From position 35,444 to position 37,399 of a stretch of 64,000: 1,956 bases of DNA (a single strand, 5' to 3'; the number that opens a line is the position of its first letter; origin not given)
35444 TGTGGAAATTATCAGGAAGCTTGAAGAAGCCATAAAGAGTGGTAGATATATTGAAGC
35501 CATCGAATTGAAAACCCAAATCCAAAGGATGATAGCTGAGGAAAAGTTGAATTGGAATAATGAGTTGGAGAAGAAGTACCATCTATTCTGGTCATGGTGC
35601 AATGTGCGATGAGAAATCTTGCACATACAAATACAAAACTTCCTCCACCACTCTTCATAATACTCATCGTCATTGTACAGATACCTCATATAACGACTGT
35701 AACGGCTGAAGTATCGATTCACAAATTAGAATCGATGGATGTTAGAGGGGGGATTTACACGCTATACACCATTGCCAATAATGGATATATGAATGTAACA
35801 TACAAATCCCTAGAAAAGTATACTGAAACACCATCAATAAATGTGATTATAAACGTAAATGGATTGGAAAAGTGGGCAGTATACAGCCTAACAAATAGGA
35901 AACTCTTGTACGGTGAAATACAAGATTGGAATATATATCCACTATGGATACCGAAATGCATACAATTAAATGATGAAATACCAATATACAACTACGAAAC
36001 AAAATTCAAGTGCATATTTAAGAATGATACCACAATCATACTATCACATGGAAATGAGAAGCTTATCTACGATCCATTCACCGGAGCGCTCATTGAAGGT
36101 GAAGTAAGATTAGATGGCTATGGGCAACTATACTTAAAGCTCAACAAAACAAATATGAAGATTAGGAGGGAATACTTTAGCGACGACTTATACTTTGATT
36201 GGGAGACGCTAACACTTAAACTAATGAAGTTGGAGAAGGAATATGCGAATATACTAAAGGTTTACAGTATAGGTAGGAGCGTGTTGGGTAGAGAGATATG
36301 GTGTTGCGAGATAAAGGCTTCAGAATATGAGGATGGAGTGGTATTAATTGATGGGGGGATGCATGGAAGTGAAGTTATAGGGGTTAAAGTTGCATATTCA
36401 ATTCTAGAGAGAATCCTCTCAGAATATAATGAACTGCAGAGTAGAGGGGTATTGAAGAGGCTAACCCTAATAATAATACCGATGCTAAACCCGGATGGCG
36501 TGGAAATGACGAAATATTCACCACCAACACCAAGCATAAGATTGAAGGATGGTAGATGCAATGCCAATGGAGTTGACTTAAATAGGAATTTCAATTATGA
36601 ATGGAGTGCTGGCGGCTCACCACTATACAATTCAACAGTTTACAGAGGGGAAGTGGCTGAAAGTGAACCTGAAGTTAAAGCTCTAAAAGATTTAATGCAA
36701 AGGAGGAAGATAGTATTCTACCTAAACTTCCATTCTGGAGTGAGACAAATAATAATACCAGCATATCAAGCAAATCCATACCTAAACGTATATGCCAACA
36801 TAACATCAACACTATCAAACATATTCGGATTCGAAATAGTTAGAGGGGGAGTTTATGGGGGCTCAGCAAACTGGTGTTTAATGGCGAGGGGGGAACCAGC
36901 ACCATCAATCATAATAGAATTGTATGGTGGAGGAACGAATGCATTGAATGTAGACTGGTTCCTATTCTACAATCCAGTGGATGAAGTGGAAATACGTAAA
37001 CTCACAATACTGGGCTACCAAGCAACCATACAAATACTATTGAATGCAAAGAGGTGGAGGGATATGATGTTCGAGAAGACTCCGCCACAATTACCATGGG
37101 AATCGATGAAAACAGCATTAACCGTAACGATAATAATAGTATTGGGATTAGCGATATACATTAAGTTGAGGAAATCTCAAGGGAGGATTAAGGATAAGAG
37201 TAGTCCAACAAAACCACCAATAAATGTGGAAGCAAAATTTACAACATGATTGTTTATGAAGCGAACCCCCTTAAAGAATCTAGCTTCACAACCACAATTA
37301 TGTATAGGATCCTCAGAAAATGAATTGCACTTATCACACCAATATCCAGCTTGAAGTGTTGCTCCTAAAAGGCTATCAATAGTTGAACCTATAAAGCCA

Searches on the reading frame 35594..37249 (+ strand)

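Call 75: search_protein_families(library=pfam, proteins=[window:35594-37249:+])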
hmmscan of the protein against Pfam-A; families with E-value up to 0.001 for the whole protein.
window:35594-37249:+ (551 aa): 2 families
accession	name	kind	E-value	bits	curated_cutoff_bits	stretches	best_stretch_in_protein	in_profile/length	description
PF00246.29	Peptidase_M14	-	7.6e-46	157.4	21.6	1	211-390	6-192/286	Zinc carboxypeptidase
PF24827.1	AstE_AspA_cat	-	0.0002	21.4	25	1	250-365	5-90/192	Succinylglutamate desuccinylase/Aspartoacylase catalytic domain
